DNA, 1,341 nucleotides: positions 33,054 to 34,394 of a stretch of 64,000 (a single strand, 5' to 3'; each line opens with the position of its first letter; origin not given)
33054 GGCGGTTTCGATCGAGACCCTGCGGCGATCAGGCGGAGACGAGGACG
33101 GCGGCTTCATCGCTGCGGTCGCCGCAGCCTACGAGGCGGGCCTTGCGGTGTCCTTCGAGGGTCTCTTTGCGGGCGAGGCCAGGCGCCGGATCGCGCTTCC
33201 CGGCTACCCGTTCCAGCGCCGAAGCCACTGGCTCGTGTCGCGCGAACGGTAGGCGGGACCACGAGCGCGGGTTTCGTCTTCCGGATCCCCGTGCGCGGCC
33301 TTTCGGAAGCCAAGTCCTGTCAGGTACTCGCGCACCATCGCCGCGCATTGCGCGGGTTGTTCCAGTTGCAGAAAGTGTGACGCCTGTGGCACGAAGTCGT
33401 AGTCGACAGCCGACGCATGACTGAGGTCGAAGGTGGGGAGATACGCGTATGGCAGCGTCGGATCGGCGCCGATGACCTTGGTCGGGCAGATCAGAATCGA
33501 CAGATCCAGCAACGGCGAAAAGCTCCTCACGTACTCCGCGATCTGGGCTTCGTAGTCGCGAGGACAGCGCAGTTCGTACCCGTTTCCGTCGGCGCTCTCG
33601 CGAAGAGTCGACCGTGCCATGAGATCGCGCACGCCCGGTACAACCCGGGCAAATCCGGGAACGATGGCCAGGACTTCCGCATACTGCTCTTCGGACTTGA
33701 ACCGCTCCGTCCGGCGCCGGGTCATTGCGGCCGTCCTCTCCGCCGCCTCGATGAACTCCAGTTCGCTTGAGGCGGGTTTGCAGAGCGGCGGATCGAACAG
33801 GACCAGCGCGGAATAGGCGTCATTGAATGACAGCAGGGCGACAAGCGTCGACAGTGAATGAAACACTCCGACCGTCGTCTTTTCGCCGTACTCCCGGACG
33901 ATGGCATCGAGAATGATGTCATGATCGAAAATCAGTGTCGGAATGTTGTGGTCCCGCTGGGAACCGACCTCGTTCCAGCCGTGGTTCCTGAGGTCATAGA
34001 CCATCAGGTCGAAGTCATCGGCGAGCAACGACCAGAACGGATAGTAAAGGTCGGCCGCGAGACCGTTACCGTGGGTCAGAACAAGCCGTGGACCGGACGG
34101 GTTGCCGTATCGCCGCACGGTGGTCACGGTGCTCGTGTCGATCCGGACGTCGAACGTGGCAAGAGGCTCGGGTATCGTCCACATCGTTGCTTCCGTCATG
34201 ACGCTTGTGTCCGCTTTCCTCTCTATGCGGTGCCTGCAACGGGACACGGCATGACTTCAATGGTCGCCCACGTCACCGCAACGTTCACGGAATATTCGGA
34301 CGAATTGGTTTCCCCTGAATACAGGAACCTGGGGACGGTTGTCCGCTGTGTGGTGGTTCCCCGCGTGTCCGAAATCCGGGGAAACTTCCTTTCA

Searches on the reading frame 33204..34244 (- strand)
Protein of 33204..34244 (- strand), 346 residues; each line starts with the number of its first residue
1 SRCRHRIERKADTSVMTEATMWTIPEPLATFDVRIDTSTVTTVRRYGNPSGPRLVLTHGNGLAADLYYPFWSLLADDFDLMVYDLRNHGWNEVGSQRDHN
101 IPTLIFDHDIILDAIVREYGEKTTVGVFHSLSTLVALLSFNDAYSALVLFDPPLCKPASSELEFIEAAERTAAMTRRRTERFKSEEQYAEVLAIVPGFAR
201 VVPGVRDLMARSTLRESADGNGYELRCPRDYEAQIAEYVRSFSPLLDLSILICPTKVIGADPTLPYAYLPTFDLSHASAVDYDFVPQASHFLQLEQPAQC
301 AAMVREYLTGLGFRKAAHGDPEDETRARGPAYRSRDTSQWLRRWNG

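Call 6: search_protein_families(library=pfam, proteins=[window:33204-34244:-], max_evalue=0.001)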
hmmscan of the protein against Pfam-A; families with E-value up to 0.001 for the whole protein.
window:33204-34244:- (346 aa): 2 families
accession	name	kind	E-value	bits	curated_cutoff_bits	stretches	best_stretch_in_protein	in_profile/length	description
PF12697.13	Abhydrolase_6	-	1.3e-13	52.6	26.3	1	54-302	1-216/217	Alpha/beta hydrolase family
PF00561.26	Abhydrolase_1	-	0.0001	22.5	25.8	1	52-135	1-82/245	alpha/beta hydrolase fold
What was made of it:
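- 33204..34199 (-): Alpha/beta hydrolase, 331 aa, convergent with supA and overlapping its 3' end by 49 nt. It is the most constant neighbour of supB in other lineages. Abhydrolase_6 (call 6).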

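Call 36: search_protein_families(library=ncbifam, proteins=[window:33204-34244:-], max_evalue=0.01)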
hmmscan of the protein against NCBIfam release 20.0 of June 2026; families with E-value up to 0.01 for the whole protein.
window:33204-34244:- (346 aa): 5 families
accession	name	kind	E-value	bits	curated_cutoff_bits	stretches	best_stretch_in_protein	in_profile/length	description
NF004514.1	PRK05855.1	equivalog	1.3e-05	24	455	1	41-115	12-87/578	SDR family oxidoreductase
NF051488.1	bifunc_PcaDC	exception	4.7e-05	22.7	390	1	44-322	5-255/375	bifunctional 3-oxoadipate enol-lactonase/4-carboxymuconolactone decarboxylase PcaDC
TIGR02427.1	protocat_pcaD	equivalog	7.5e-05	22.2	255.85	0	50-114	12-75/251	3-oxoadipate enol-lactonase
NF051487.1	bifunc_PcaCD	exception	0.0013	17.9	430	0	45-105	166-225/413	bifunctional 4-carboxymuconolactone decarboxylase/3-oxoadipate enol-lactonase PcaCD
TIGR03056.1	bchO_mg_che_rel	equivalog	0.0027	16.8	172.55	1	42-98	19-75/278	alpha/beta fold hydrolase BchO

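Call 37: search_solved_structures(query=window:33204-34244:-, max_evalue=0.001)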
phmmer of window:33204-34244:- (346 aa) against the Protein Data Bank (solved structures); distinct sequences matched with E-value up to 0.001: 2.
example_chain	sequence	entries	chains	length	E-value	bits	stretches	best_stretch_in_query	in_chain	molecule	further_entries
4psu_A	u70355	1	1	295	0.00042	22.8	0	43-112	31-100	Alpha/beta hydrolase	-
27ct_A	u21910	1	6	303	0.00082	21.9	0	43-136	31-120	RPA1511_2297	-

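Call 47: find_homologous_proteins(query=window:33204-34244:-, max_evalue=0.00001)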
Query window:33204-34244:- (346 aa): 3025 proteins with E <= 0.00001 among 7198 candidates; the best 120 are listed.
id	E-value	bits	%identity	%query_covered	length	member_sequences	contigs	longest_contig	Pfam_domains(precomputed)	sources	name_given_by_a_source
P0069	6.2e-223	757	100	96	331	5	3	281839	PF12697.14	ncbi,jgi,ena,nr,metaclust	ncbi:MAG: alpha/beta hydrolase [bacterium]|nr:alpha/beta hydrolase [bacterium]|metaclust:\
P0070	2.4e-206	703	94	94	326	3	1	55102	PF12697.14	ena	-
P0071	2.5e-200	683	90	96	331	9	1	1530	PF12697.14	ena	-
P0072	2.7e-199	679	90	96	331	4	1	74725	PF12697.14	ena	-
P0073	3.7e-192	656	88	94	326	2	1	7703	PF12697.14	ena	-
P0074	2.1e-179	614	91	86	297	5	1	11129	PF12697.14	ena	-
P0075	5.2e-172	590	86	86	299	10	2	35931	PF12697.14,PF00561.27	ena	-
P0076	2.9e-171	587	86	86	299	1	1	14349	PF12697.14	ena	-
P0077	1.5e-167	575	83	86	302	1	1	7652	PF12697.14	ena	-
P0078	2.0e-167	575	83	86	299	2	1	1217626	PF12697.14,PF00561.27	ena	-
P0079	3.1e-163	561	84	84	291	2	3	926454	PF12697.14,PF00561.27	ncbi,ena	-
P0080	1.5e-162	559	81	86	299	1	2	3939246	PF12697.14,PF00561.27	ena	-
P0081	2.1e-162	558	81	86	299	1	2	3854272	PF12697.14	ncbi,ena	-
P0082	1.5e-161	555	82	85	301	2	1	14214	PF12697.14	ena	-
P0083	9.3e-160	549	80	86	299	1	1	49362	PF12697.14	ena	-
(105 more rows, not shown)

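Call 61: predict_structure(alignment_id=A4)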
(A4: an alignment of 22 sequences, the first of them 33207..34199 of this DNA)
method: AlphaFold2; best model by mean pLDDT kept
length: 331 residues; sequences in the alignment: 22
mean_pLDDT: 63.9   pTM: 0.68
mean pLDDT of the five models: 63.9, 55.2, 49.5, 48.9, 45.8
residues with pLDDT >= 90: 23; 70-90: 122; 50-70: 85; < 50: 101
segments of 3 or more residues with pLDDT < 50: 1-4, 72-84, 137-143, 230-273, 301-331
pLDDT, mean of each block of 10 residues (from residue 1): 62 89 80 90 69 85 85 42 52 82 86 64 59 55 55 67 81 80 66 81 83 69 59 41 41 38 36 59 77 68 40 36 35 31
secondary structure, 60 per line:
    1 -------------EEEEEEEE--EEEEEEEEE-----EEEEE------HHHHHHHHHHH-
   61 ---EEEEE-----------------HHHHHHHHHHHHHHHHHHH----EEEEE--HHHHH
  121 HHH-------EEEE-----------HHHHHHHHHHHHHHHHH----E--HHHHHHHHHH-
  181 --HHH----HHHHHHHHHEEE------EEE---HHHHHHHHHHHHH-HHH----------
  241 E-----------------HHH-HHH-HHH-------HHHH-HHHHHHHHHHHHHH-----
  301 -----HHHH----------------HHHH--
elements in order: E14-21 E24-32 E38-42 H49-59 E64-68 H86-104 E109-113 H116-123 E131-134 H146-162 H170-179 H190-198 E199-201 E208-210 H214-226 H277-280 H282-295 H306-309 H326-329

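Call 64: fold_search(model_id=the predicted structure, library=pdb)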
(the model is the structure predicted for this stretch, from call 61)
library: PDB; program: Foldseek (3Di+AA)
matches with E <= 10: 1567; with E <= 0.001: 733
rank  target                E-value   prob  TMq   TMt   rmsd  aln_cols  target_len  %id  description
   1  3kxp_A                5.9e-10  1.00  0.58  0.70   6.0       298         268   19  Crystal Structure of E-2-(Acetamidomethylene)succinate Hydrolase (released 2010-02-09)
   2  3c5w_P                8.2e-09  1.00  0.59  0.66   6.5       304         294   18  Complex between PP2A-specific methylesterase PME-1 and PP2A core enzyme (released 2008-04-15)
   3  2y6v_A                1.5e-08  1.00  0.54  0.51   8.0       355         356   14  Peroxisomal alpha-beta-hydrolase Lpx1 (Yor084w) from Saccharomyces cerevisiae (crystal form I) (released 2011-07-13)
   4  2y6v_B                3.2e-08  1.00  0.54  0.50   8.0       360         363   14  Peroxisomal alpha-beta-hydrolase Lpx1 (Yor084w) from Saccharomyces cerevisiae (crystal form I) (released 2011-07-13)
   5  4psu                  6.2e-08  1.00  0.47  0.52   7.9       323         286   17  Crystal structure of alpha/beta hydrolase from Rhodopseudomonas palustris CGA009 (released 2015-03-11)
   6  21dl_A                6.2e-08  1.00  0.38  0.41   9.5       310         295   15  Crystal structure of de novo designed esterase RPA1511-5221 (released 2026-04-01)
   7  8ooh_B                9.7e-08  1.00  0.51  0.59   7.1       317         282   15  Cryo-EM map of the focused refinement of the subfamily III haloalkane dehalogenase from Haloferax mediterranei dimer f (released 2023-10-11)
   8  4uhc                  9.7e-08  1.00  0.48  0.55   7.5       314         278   18  Structural studies of a thermophilic esterase from Thermogutta terrifontis (Native) (released 2015-06-10)
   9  8ooh_A                1.1e-07  1.00  0.51  0.59   7.1       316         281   15  Cryo-EM map of the focused refinement of the subfamily III haloalkane dehalogenase from Haloferax mediterranei dimer f (released 2023-10-11)
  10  7soy_P                1.1e-07  1.00  0.54  0.58   8.0       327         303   19  The structure of the PP2A-B56gamma1 holoenzyme-PME-1 complex (released 2022-08-31)
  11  4uhh                  1.4e-07  1.00  0.48  0.56   7.5       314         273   18  Structural studies of a thermophilic esterase from Thermogutta terrifontis (cacodylate complex) (released 2015-06-10)
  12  7al6_D                1.5e-07  1.00  0.49  0.56   7.7       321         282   15  Crystal structure of the hypothetical protein PA1622 from Pseudomonas aeruginosa PAO1 (released 2020-10-14)
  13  4uhe                  1.6e-07  1.00  0.49  0.58   7.6       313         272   17  Structural studies of a thermophilic esterase from Thermogutta terrifontis (malate bound) (released 2015-06-10)
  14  7al5_A                1.7e-07  1.00  0.48  0.55   8.0       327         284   14  Crystal structure of the selenomethionine substituted hypothetical protein PA1622 from Pseudomonas aeruginosa PAO1 (released 2020-11-11)
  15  4ose_A                1.9e-07  1.00  0.44  0.51   5.5       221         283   13  X-ray Crystal Structure of a Putative Hydrolase from Rickettsia typhi (released 2014-03-19)
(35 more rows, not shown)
